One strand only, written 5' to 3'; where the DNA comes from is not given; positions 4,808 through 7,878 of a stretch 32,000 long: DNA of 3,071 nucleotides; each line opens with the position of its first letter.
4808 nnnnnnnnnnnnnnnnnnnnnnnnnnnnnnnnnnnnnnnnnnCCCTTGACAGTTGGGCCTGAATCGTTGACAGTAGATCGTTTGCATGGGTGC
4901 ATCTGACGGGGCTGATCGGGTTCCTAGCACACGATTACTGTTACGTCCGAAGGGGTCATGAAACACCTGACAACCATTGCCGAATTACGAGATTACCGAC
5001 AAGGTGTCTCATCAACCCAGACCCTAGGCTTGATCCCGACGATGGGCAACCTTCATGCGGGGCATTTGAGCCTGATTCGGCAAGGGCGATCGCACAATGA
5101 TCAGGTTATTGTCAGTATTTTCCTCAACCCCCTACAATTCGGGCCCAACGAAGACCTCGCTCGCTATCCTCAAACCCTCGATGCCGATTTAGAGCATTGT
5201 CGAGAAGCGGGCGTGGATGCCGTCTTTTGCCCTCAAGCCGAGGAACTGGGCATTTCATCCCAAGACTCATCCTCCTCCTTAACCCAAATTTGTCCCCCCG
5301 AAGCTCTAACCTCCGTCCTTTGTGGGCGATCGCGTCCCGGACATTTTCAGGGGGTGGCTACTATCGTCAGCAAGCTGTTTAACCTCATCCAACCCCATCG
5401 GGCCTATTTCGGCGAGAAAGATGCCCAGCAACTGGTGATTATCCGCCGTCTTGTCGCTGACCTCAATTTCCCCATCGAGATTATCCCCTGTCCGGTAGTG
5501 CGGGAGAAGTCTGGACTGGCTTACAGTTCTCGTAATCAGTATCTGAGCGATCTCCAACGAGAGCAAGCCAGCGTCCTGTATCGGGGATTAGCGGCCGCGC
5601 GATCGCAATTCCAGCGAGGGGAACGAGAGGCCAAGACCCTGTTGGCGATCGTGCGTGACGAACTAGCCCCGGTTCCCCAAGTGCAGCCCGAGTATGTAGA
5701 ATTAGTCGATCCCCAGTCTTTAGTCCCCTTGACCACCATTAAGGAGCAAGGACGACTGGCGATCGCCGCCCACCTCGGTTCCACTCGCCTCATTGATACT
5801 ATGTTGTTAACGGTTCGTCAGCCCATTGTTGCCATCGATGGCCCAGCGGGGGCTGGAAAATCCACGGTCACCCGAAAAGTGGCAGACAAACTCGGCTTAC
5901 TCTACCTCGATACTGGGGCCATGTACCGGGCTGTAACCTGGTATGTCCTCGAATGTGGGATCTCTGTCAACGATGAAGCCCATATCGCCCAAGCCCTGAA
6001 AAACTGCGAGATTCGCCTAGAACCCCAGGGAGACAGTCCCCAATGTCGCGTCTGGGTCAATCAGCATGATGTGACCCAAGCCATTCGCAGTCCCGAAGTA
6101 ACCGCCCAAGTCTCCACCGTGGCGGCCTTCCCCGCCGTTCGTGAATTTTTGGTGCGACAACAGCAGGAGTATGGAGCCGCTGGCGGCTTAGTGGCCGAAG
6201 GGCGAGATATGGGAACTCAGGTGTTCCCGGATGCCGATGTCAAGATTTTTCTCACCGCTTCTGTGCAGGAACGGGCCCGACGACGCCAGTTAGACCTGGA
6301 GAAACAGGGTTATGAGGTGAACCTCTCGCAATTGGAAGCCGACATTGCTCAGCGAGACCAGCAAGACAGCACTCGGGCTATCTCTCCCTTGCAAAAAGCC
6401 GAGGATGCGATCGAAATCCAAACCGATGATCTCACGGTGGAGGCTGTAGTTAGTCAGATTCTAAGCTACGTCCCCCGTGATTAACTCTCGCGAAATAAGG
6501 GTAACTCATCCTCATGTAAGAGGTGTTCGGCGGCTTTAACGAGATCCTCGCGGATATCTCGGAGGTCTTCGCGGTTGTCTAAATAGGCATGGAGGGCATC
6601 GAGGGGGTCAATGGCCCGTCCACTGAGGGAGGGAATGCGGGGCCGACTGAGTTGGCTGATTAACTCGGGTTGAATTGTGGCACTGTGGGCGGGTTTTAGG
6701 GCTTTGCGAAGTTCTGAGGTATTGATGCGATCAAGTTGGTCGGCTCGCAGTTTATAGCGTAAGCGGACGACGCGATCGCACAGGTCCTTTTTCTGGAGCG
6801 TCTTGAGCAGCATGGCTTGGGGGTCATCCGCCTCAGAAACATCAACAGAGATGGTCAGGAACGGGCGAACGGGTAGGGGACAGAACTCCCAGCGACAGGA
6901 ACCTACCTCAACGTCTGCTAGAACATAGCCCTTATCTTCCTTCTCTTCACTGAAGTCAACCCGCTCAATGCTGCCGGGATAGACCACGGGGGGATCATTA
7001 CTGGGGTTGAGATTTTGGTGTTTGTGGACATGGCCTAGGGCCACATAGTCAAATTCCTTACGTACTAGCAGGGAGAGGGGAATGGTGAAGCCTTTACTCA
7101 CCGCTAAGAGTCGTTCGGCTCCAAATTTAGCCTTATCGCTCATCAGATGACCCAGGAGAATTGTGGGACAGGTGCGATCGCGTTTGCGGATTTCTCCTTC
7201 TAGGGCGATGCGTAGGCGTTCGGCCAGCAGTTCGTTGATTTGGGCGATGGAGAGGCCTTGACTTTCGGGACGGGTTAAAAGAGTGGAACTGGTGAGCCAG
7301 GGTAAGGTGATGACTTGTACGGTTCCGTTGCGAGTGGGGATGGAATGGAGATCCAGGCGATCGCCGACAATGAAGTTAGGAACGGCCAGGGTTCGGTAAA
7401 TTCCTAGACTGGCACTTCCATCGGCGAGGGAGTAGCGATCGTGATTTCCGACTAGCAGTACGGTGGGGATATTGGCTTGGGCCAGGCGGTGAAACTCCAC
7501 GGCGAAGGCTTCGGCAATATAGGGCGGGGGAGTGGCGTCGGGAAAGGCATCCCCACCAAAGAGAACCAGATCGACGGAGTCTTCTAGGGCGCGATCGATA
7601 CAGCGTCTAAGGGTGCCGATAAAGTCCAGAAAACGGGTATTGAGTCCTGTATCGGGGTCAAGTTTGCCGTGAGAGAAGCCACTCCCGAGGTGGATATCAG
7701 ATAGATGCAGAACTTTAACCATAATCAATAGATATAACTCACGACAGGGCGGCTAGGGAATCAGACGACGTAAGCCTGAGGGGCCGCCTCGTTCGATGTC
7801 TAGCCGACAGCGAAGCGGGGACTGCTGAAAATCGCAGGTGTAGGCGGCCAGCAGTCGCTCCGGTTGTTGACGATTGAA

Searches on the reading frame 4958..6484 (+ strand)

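Call 90: search_protein_families(library=pfam, proteins=[window:4958-6484:+], max_evalue=0.001)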
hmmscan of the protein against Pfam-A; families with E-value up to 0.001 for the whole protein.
window:4958-6484:+ (508 aa): 5 families
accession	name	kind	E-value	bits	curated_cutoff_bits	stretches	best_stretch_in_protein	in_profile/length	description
PF02569.21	Pantoate_ligase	-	1.1e-99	333.4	20.7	1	4-282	3-267/268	Pantoate-beta-alanine ligase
PF02224.24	Cytidylate_kin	-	3.1e-77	259.5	26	1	291-505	1-209/211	Cytidylate kinase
PF13207.12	AAA_17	-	6.4e-05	23.7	27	0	295-326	2-33/136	AAA domain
PF13238.12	AAA_18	-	0.00015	22.6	29.4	0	291-445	1-110/128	AAA domain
PF13189.12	Cytidylate_kin2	-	0.00015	22.4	28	0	290-442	1-127/176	Cytidylate kinase-like family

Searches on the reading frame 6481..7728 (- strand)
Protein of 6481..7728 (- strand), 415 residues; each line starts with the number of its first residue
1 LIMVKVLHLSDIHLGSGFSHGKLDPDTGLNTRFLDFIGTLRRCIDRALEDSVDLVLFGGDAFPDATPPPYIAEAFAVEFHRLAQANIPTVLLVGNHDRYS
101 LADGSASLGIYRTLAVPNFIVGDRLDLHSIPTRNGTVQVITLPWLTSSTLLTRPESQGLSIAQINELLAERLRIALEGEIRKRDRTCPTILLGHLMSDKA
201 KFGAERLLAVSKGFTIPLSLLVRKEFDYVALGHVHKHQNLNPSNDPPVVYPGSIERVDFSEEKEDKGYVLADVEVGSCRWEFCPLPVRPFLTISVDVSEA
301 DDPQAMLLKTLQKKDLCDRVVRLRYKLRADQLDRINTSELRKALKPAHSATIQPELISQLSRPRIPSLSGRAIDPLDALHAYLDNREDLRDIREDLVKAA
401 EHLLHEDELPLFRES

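Call 90: search_protein_families(library=pfam, proteins=[window:6481-7728:-], max_evalue=0.001)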
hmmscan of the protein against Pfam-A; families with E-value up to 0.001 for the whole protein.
window:6481-7728:- (415 aa): 2 families
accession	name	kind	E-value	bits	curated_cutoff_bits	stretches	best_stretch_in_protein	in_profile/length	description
PF00149.33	Metallophos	-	3.2e-14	54.2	21.5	1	5-236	2-190/191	Calcineurin-like phosphoesterase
PF12850.12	Metallophos_2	-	0.00013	22.5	27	0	225-274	107-152/154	Calcineurin-like phosphoesterase superfamily domain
